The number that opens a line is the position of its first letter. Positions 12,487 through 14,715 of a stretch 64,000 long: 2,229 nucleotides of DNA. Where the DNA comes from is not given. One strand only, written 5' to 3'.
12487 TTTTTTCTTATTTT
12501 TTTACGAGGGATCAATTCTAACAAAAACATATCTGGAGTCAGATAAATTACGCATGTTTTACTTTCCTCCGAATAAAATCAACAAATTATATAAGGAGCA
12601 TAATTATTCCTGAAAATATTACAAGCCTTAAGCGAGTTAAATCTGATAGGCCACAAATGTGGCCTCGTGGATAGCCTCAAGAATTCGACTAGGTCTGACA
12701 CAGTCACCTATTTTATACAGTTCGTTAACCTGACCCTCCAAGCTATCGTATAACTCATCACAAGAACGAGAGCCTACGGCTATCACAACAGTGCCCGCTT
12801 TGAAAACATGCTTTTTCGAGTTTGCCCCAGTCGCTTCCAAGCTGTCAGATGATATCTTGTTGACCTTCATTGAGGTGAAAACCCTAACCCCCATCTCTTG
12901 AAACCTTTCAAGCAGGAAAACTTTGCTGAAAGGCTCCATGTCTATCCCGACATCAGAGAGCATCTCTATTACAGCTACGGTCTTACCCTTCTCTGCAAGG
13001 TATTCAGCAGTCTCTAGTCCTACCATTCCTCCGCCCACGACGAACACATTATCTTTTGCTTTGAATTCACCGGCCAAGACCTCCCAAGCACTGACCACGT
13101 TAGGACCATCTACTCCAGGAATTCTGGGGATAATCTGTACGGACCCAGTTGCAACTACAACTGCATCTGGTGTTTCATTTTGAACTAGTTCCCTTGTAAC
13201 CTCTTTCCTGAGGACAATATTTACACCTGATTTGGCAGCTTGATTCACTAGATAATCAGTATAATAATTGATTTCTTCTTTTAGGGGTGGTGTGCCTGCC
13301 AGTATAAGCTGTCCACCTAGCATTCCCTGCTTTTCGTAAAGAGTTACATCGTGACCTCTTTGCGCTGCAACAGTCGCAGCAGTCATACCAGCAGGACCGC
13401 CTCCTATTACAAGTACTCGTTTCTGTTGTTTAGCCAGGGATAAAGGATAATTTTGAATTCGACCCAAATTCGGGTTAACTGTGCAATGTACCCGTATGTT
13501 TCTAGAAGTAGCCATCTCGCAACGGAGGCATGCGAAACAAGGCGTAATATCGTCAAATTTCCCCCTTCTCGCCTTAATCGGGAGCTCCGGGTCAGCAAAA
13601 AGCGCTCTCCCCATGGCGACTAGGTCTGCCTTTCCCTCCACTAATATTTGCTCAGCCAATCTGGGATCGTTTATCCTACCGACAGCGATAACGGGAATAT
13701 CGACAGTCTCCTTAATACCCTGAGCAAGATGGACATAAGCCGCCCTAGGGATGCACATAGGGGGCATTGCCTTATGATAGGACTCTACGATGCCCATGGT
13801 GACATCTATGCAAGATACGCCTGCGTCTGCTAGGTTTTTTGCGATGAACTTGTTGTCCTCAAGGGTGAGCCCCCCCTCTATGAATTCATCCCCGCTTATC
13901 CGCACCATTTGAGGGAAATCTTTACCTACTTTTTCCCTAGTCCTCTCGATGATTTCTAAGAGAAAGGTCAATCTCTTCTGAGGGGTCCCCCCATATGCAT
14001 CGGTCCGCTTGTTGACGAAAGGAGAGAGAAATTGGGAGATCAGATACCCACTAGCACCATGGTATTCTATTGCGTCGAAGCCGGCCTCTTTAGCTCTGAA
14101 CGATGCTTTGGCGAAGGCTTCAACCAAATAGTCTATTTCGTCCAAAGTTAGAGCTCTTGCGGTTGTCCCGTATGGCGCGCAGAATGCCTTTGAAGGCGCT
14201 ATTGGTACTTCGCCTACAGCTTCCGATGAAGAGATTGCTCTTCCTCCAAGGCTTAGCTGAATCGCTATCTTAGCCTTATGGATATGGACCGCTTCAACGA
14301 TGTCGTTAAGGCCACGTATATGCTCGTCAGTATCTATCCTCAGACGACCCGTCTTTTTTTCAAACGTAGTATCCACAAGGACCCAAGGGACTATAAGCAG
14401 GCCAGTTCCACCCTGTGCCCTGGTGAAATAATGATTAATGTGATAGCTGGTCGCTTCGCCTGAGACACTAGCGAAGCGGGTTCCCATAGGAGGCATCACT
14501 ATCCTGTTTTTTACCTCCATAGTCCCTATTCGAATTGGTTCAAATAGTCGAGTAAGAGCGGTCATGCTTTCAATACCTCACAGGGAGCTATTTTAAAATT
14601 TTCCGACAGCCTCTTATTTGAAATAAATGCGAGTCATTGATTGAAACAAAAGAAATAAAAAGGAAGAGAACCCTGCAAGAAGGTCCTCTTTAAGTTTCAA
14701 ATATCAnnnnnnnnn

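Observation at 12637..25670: Dense island of cyclic-amidine/peptide catabolism enzymes reminiscent of ectoine (doeA/doeB) or creatinine degradation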

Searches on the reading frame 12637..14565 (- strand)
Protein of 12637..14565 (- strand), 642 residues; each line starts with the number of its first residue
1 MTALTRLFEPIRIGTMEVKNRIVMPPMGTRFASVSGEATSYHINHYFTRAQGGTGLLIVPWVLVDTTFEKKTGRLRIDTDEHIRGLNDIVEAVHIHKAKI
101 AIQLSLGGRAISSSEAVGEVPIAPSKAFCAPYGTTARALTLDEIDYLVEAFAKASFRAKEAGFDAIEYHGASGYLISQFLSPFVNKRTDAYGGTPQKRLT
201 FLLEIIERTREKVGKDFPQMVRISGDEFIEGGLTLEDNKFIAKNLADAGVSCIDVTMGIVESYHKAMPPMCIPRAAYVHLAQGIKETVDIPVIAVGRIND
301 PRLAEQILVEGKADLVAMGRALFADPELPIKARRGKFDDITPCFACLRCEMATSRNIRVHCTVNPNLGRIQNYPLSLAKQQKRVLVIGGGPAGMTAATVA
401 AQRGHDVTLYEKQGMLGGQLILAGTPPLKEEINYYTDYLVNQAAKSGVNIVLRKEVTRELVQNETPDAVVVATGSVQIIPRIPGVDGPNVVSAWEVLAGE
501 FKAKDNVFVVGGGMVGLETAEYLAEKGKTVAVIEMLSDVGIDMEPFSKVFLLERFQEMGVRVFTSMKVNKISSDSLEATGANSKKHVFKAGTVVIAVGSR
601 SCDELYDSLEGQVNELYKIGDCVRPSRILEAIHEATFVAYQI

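Call 3: search_protein_families(library=pfam, proteins=[window:12637-14565:-])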
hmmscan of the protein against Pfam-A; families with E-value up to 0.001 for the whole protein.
window:12637-14565:- (642 aa): 17 families
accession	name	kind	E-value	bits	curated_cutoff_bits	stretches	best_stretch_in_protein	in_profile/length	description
PF00724.26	Oxidored_FMN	-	1.2e-74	252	27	1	7-336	2-339/342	NADH:flavin oxidoreductase / NADH oxidase family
PF07992.20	Pyr_redox_2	-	1.5e-34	120.2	26.1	1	383-611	2-249/291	Pyridine nucleotide-disulphide oxidoreductase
PF01266.30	DAO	-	1.8e-18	67.7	27.9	2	383-417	1-35/353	FAD dependent oxidoreductase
PF13450.12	NAD_binding_8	-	2.5e-17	63.4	21.9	2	386-419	1-34/68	NAD(P)-binding Rossmann-like domain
PF00070.33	Pyr_redox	-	1.9e-16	60.8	22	1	506-575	1-70/82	Pyridine nucleotide-disulphide oxidoreductase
PF03486.20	HI0933_like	-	3.4e-14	53.3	50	1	383-425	2-44/244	HI0933-like protein Rossmann domain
PF12831.13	FAD_oxidored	-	3.3e-12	46.9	27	1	384-447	2-59/416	FAD dependent oxidoreductase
PF13738.12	Pyr_redox_3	-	1.2e-11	44.9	30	1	467-600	126-268/305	Pyridine nucleotide-disulphide oxidoreductase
PF00890.30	FAD_binding_2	-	2.2e-10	40.8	20.4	1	384-423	2-41/414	FAD binding domain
PF01494.25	FAD_binding_3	-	2.8e-08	33.8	22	0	383-413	3-33/349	FAD binding domain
PF13241.12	NAD_binding_7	-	4.8e-07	30.8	22.1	0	505-534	8-37/104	Putative NAD(P)-binding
PF01262.27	AlaDh_PNT_C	-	6e-07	29.5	23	0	381-414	28-61/214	Alanine dehydrogenase/PNT, C-terminal domain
PF01946.23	Thi4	-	7.2e-07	29.1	26.2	0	383-424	19-61/235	Thi4 family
PF01134.28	GIDA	-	2e-06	27.6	22.1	1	384-413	2-31/391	Glucose inhibited division protein A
PF03721.20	UDPG_MGDP_dh_N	-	0.00033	20.7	27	0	506-535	2-31/187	UDP-glucose/GDP-mannose dehydrogenase family, NAD binding domain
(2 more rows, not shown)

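Call 4: search_protein_families(library=ncbifam, proteins=[window:12637-14565:-])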
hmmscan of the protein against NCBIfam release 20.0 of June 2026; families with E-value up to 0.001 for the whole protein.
window:12637-14565:- (642 aa): 142 families (the best 25 are shown)
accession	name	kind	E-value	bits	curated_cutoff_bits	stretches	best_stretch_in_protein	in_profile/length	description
NF041087.1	bile_acid_BaiCD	equivalog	3.7e-165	550.6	825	1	6-642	3-642/642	bile acid Fe-S flavoenzyme BaiCD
TIGR03997.1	mycofact_OYE_2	equivalog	2.8e-150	501.8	793.15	1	6-641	1-644/645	mycofactocin system FadH/OYE family oxidoreductase 2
NF045599.1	bili_reduct_long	exception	6.5e-143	477.3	750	1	7-642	1-641/641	bilirubin reductase, long form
NF010047.0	PRK13523.1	equivalog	7.4e-74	248.8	431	1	5-334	3-322/339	NADPH dehydrogenase NamA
TIGR03996.1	mycofact_OYE_1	hypoth_equivalog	1.5e-70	238.4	627.9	1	7-637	2-631/633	mycofactocin system FadH/OYE family oxidoreductase 1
NF006101.0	PRK08255.1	equivalog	2.9e-64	217.5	1078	1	5-331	397-729/768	bifunctional salicylyl-CoA 5-hydroxylase/oxidoreductase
NF045592.1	bili_reduct_N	equivalog_domain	2.9e-58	197.8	425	1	7-364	2-363/363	bilirubin reductase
NF007899.0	PRK10605.1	subfamily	1.4e-37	129.8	403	1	5-331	4-336/365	N-ethylmaleimide reductase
TIGR01350.1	lipoamide_DH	equivalog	3.6e-21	75.4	408.8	2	453-601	122-269/461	dihydrolipoyl dehydrogenase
NF009410.0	PRK12771.1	subfamily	1.3e-18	66.9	516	1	375-498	132-257/566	NAD(P)-binding protein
TIGR02053.1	MerA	equivalog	3.2e-18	66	454.45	1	464-602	128-269/465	mercury(II) reductase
NF004943.0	PRK06292.2-1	equivalog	5.6e-17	61.6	432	1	466-600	132-269/456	dihydrolipoyl dehydrogenase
NF042949.2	3PPDioc_HcaD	equivalog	1e-15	57.4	450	2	497-605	135-244/386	3-phenylpropionate/cinnamic acid dioxygenase ferredoxin--NAD(+) reductase subunit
NF045663.1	diclust_near_Sec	equivalog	1.4e-15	56.4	530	2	368-477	93-201/759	pyridine nucleotide-disulfide oxidoreductase/dicluster-binding protein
NF041853.1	hythiocyan_redase_MerA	equivalog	2e-15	56.6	650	1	448-601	105-256/440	hypothiocyanous acid reductase MerA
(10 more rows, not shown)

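Call 92: search_solved_structures(query=window:12637-14565:-, max_evalue=1e-40)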
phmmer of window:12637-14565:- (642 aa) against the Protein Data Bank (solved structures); distinct sequences matched with E-value up to 1e-40: 20.
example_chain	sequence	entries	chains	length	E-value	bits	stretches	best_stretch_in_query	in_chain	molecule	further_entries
6qkg_A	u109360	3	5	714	2.2e-94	320.4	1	6-635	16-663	NCR A | NCR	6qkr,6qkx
1ps9_A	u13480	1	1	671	2.6e-78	267.3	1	6-531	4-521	2,4-dienoyl-CoA reductase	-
1z41_A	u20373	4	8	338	1.8e-55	191.9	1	6-329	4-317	Probable NADH-dependent flavin oxidoreductase yqjM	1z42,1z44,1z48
3gr7_A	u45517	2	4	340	2.1e-55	191.7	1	5-334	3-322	NADPH dehydrogenase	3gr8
9iuv_A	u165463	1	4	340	1.5e-54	188.9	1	5-334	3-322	NADPH dehydrogenase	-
5nux_A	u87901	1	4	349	1.9e-54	188.5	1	6-334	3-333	Chromate reductase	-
5ogt_A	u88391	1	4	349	3.5e-54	187.6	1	6-334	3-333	Chromate reductase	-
8uaj_A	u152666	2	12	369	5.7e-54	186.9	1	5-334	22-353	NADPH dehydrogenase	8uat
3hf3_A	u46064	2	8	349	6.6e-54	186.7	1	6-334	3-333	Chromate reductase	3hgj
6l6j_A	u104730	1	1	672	2e-52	181.8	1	7-634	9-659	Oxidored_FMN domain-containing protein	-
8x0j_A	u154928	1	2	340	2.4e-52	181.6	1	5-334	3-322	NADPH dehydrogenase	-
1djq_A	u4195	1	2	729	1.6e-51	178.9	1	7-513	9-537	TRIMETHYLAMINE DEHYDROGENASE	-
1djn_A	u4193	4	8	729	3e-51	177.9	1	7-513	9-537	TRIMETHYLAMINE DEHYDROGENASE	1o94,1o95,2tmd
3krz_A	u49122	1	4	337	1.1e-50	176.1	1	7-328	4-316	NADH:flavin oxidoreductase/NADH oxidase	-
3kru_A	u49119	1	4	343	1.2e-50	176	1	7-329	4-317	NADH:flavin oxidoreductase/NADH oxidase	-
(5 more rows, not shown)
